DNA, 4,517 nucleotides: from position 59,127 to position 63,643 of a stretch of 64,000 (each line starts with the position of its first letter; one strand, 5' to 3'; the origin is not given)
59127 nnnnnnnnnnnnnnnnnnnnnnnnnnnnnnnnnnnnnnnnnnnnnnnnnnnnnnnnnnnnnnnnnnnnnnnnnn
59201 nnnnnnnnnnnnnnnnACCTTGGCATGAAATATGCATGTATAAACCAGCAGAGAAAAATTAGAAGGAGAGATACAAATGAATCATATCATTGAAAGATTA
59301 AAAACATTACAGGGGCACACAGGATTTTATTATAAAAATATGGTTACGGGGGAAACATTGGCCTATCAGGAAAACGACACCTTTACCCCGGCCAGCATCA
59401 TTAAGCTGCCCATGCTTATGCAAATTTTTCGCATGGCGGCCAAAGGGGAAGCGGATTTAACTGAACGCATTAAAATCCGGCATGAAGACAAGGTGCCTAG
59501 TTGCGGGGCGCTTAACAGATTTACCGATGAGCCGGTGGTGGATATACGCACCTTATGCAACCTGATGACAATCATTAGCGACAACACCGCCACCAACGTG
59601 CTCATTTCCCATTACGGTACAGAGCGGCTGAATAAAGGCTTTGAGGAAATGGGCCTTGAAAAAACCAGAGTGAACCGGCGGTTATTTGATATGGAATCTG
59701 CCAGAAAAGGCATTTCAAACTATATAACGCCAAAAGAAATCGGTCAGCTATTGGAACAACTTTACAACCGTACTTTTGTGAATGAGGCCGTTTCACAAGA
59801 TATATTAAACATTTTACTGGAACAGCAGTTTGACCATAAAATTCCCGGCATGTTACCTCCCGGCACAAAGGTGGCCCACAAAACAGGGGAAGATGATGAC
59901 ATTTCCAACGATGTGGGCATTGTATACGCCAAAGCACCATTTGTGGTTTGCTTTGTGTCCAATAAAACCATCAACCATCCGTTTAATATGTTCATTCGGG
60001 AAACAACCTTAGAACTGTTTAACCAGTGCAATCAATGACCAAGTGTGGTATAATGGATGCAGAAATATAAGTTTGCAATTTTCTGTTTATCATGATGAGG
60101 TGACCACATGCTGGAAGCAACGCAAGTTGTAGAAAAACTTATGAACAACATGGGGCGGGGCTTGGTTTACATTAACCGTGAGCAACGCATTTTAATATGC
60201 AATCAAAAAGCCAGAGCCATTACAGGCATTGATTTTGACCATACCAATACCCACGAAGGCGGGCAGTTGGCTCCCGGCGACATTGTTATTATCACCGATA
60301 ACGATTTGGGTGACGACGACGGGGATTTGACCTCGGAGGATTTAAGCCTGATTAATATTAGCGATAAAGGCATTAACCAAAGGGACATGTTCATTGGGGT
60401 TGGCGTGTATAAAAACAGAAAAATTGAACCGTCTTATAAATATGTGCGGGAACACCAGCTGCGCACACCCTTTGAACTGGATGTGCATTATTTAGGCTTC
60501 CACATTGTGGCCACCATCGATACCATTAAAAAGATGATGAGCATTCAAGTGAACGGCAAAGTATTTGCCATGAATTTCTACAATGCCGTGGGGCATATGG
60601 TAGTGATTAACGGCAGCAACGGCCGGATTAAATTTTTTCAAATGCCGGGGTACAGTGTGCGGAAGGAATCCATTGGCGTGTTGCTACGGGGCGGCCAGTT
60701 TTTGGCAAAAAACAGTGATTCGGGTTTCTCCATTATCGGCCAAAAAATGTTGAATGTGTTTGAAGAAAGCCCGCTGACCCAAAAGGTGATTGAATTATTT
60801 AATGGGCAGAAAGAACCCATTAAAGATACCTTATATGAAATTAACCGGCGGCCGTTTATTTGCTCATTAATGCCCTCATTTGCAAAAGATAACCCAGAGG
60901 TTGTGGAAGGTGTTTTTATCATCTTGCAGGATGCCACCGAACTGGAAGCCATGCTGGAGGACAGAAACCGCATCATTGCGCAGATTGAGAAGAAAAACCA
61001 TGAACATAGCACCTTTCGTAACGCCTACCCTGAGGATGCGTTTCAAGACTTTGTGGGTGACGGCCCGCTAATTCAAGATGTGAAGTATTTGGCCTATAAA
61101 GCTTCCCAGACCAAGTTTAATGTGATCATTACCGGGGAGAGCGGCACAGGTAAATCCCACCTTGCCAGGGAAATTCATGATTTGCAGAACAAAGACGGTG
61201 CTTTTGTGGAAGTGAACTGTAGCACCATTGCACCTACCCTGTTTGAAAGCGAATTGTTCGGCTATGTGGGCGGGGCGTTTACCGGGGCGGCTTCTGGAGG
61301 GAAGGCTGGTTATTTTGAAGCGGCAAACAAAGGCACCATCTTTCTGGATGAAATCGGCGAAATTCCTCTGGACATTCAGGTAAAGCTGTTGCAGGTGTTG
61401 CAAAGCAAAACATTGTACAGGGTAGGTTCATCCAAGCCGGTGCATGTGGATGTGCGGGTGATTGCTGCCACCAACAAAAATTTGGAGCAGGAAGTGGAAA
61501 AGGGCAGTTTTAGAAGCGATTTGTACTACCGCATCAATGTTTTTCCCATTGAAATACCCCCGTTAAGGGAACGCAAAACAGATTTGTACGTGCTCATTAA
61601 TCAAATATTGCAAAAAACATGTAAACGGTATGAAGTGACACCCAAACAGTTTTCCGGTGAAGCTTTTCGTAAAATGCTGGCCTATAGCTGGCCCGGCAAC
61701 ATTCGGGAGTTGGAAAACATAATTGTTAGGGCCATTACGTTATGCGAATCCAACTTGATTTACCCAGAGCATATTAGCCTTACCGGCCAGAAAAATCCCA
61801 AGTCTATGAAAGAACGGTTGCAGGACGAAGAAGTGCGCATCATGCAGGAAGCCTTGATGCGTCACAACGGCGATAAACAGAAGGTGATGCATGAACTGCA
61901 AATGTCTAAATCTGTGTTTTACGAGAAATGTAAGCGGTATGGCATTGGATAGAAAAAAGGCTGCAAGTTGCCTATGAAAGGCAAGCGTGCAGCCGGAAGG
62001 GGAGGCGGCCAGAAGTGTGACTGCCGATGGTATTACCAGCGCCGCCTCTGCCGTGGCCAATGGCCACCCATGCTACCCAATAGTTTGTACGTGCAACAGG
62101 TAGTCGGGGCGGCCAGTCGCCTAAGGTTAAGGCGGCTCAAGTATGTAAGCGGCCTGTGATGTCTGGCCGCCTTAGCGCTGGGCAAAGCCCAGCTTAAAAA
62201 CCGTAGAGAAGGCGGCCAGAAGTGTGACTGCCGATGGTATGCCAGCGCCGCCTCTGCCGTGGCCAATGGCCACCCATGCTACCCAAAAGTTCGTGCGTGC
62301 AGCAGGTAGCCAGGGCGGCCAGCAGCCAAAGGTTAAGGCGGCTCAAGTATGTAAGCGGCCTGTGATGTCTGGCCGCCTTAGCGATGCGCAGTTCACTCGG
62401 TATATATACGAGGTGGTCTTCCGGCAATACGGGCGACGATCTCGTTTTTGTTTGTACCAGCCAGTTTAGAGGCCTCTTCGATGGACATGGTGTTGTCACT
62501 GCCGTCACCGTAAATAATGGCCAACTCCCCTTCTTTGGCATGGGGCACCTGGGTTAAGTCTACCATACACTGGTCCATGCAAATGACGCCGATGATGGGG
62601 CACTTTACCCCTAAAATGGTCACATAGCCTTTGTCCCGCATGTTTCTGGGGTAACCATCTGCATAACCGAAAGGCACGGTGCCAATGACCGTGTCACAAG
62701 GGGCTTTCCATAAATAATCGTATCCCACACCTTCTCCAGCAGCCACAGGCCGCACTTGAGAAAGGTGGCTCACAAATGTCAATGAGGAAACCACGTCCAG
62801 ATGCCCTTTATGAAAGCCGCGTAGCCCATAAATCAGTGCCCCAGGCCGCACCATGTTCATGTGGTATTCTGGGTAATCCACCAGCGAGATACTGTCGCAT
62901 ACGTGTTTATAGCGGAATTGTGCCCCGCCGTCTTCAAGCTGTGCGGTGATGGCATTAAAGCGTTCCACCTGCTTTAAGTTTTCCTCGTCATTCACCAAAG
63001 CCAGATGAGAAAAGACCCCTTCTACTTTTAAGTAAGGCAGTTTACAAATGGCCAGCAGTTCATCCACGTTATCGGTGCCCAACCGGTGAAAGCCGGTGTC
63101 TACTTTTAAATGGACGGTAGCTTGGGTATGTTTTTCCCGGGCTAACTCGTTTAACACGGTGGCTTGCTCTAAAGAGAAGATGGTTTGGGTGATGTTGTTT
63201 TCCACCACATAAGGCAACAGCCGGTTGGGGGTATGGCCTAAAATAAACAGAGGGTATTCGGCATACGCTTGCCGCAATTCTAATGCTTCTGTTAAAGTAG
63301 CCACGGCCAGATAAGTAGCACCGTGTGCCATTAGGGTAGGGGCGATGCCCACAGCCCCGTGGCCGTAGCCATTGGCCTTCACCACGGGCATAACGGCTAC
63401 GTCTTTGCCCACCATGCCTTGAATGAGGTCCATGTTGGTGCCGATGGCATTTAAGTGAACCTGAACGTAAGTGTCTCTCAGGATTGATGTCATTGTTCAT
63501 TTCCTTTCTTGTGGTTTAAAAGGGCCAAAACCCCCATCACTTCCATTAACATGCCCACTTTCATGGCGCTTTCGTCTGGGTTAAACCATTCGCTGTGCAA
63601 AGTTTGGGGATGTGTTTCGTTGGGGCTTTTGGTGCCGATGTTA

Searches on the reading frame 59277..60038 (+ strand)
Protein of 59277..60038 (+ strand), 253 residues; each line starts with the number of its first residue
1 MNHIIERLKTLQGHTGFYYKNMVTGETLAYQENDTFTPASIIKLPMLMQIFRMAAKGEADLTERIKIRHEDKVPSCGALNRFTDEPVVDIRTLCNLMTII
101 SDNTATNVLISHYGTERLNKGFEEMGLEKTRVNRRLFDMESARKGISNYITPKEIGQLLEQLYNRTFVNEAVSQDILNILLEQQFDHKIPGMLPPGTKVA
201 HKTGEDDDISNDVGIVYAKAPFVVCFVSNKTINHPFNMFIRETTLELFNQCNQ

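Call 13: search_protein_families(library=pfam, proteins=[window:59277-60038:+])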
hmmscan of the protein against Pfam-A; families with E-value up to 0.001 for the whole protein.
window:59277-60038:+ (253 aa): 1 family
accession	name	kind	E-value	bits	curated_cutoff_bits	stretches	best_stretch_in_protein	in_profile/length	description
PF13354.11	Beta-lactamase2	-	2.9e-60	203.7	22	1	16-225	1-211/214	Beta-lactamase enzyme family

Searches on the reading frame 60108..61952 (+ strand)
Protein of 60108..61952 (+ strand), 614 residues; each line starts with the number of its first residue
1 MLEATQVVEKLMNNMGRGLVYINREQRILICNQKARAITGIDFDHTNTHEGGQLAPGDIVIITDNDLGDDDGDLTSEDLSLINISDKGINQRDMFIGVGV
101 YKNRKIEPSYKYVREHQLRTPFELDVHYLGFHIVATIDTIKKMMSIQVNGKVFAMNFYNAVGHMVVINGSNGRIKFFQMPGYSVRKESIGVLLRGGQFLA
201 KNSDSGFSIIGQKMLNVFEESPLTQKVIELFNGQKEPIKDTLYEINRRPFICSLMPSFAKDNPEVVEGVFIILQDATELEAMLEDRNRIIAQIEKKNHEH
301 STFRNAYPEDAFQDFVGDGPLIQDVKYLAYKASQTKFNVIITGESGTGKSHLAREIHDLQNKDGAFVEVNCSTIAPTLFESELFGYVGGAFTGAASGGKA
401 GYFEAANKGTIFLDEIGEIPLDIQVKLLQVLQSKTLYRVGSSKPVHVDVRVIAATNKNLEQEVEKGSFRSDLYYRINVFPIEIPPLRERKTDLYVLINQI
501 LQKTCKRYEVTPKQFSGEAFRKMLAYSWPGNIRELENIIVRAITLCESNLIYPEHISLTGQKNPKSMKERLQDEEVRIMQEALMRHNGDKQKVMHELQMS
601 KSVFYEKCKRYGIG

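Call 13: search_protein_families(library=pfam, proteins=[window:60108-61952:+])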
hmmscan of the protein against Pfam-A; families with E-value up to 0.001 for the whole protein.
window:60108-61952:+ (614 aa): 9 families
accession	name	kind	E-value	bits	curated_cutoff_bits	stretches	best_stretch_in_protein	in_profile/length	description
PF00158.32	Sigma54_activat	-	4.4e-63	212.4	20.2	1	317-482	3-168/168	Sigma-54 interaction domain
PF25601.1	AAA_lid_14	-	1.2e-20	73.5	27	1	487-568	1-82/87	AAA+ ATPase lid domain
PF14532.12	Sigma54_activ_2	-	2.9e-17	63.7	25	1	316-486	1-138/138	Sigma-54 interaction domain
PF07728.20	AAA_5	-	1.5e-09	38.4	22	1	338-459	1-125/139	AAA domain (dynein-related subfamily)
PF13191.12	AAA_16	-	1e-06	29.8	32.6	1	336-390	24-85/167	AAA ATPase domain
PF00004.35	AAA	-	5.5e-06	27.3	21.2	1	339-457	1-110/131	ATPase family associated with various cellular activities (AAA)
PF07724.20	AAA_2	-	8.6e-06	26.3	27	1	336-461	3-129/166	AAA domain (Cdc48 subfamily)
PF01078.27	Mg_chelatase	-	8.3e-05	22.5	20.3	0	334-456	20-157/207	Magnesium chelatase, subunit ChlI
PF13401.12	AAA_22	-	0.00013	22.7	27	1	338-371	7-43/130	AAA domain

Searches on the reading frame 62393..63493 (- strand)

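Call 13: search_protein_families(library=pfam, proteins=[window:62393-63493:-])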
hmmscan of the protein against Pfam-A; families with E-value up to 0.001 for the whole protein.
window:62393-63493:- (366 aa): 2 families
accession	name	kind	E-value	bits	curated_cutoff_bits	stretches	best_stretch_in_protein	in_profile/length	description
PF01168.26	Ala_racemase_N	-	4.9e-60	203.4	24.1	1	12-225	1-219/220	Alanine racemase, N-terminal domain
PF00842.27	Ala_racemase_C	-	1.8e-39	134.7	25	1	238-364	2-127/127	Alanine racemase, C-terminal domain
